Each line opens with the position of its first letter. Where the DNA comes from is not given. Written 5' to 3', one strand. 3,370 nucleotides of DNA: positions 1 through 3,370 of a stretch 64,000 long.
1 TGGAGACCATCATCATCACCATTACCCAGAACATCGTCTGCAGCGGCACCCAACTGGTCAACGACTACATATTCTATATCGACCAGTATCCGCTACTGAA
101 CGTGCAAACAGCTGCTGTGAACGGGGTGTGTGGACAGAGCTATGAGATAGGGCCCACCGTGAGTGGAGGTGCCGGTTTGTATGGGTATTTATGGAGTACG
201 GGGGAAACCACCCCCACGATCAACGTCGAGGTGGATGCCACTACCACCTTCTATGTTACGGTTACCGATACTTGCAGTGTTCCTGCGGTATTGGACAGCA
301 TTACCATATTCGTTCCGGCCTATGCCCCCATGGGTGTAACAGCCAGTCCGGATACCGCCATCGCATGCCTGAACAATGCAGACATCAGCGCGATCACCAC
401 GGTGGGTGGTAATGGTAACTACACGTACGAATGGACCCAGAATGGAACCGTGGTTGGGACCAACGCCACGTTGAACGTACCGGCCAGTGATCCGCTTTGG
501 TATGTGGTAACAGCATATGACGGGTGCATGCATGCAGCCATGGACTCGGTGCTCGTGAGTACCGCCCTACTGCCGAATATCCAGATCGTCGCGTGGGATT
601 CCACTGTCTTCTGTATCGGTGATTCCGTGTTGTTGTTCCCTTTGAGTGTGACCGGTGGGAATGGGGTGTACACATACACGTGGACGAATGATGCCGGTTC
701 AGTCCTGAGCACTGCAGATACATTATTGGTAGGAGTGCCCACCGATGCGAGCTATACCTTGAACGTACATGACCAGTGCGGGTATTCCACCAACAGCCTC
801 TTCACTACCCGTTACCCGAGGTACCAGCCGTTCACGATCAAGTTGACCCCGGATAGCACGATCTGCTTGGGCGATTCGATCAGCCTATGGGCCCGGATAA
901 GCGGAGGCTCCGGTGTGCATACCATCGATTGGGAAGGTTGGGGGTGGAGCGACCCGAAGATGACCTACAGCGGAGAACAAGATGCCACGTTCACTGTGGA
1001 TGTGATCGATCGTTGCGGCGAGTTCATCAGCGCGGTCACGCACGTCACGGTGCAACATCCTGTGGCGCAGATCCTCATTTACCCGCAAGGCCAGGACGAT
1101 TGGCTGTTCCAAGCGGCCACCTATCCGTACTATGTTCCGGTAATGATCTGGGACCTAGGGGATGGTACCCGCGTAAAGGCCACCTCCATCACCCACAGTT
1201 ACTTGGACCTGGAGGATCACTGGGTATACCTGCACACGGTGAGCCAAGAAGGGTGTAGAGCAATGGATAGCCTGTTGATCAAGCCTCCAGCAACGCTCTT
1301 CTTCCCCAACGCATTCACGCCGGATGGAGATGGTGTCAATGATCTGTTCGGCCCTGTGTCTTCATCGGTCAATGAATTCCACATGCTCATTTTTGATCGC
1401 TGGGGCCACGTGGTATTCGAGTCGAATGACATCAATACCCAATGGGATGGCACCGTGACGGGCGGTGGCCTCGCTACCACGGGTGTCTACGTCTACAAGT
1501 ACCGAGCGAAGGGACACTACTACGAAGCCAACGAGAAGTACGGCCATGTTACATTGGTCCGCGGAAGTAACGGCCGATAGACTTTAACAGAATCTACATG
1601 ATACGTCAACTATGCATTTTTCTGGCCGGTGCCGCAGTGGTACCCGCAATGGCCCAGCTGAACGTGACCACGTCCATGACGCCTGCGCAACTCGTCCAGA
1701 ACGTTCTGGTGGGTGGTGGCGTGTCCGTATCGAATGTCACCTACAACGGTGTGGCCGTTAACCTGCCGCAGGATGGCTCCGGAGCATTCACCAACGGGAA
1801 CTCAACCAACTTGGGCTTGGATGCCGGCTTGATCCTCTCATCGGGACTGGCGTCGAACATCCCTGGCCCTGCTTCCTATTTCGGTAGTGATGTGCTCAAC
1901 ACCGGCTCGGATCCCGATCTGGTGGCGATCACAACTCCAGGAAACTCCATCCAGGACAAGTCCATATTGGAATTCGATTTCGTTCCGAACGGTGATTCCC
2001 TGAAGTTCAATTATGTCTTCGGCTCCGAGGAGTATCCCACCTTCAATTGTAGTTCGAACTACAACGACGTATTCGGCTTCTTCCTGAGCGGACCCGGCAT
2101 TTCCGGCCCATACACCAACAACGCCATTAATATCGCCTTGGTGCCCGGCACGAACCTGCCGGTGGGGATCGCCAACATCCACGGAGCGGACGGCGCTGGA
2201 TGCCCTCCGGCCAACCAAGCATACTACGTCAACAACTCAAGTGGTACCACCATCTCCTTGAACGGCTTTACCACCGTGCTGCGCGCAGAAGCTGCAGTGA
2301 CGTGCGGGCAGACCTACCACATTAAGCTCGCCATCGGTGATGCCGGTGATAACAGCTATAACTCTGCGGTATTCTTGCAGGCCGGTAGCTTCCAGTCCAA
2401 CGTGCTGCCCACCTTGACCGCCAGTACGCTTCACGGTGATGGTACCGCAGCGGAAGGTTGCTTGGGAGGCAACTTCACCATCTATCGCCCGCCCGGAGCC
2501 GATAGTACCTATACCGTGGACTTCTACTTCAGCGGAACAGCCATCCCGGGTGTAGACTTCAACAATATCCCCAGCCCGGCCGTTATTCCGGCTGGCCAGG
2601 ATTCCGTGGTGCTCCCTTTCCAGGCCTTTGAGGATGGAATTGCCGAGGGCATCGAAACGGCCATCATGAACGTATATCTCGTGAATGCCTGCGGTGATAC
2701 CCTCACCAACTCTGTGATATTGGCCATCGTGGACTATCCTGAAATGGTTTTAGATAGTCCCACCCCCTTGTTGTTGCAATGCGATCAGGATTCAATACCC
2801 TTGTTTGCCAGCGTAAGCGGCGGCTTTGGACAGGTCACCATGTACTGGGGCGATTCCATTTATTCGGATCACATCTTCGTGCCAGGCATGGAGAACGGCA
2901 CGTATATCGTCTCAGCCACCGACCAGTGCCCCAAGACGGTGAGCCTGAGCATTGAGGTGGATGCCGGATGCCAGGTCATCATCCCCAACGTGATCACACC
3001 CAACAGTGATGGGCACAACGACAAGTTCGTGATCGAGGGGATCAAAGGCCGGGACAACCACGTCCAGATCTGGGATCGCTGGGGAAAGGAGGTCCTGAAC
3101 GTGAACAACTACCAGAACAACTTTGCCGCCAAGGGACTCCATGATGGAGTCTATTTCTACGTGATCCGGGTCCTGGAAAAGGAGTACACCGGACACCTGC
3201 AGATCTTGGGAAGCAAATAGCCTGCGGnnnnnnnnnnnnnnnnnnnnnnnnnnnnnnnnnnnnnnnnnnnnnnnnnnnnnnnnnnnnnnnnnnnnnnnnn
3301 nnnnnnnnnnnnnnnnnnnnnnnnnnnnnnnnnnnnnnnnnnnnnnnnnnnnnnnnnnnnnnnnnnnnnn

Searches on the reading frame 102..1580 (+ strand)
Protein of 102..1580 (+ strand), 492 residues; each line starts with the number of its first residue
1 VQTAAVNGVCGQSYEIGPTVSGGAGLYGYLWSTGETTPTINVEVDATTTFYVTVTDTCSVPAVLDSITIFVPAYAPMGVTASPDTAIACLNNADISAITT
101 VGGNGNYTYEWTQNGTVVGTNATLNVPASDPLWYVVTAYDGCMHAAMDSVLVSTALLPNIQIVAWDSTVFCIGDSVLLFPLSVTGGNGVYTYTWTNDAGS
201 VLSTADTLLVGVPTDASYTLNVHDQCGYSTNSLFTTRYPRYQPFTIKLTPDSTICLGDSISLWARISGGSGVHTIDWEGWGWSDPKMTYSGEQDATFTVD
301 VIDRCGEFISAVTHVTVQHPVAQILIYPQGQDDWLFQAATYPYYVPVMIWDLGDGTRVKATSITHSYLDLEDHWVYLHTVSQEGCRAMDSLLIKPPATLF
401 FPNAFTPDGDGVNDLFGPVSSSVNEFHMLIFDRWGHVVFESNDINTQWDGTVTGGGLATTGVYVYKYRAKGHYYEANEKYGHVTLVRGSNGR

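Call 45: search_protein_families(library=pfam, proteins=[window:102-1580:+], max_evalue=0.001)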
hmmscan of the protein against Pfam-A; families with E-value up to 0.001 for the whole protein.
window:102-1580:+ (492 aa): 2 families
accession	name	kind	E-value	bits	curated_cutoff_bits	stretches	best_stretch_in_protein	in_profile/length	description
PF13585.12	CHU_C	-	8.2e-16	58.3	27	1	401-472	3-75/86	CHU_C Type IX secretion signal domain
PF13573.12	SprB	-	5.9e-06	26.3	28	0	181-198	19-36/37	SprB repeat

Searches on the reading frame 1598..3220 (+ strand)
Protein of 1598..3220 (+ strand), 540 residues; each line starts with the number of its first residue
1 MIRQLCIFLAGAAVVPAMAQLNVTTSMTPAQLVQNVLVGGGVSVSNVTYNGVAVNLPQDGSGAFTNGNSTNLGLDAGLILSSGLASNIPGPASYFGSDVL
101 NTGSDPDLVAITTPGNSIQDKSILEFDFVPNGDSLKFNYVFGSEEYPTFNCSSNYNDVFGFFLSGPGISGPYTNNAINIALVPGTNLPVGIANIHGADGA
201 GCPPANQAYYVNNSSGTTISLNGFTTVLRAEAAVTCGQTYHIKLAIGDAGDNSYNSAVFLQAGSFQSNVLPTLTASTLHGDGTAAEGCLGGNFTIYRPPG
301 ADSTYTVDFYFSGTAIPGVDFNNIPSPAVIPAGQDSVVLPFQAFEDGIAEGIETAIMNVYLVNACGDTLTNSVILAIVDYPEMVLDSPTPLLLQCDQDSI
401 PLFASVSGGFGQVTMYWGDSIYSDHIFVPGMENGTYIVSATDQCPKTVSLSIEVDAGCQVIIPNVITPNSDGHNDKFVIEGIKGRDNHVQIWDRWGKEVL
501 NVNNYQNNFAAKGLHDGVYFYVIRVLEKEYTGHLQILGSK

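Call 45: search_protein_families(library=pfam, proteins=[window:1598-3220:+], max_evalue=0.001)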
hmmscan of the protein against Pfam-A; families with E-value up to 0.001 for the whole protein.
window:1598-3220:+ (540 aa): 1 family
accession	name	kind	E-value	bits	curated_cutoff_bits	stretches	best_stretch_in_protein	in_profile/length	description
PF13585.12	CHU_C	-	7.3e-20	71.3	27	1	461-536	2-86/86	CHU_C Type IX secretion signal domain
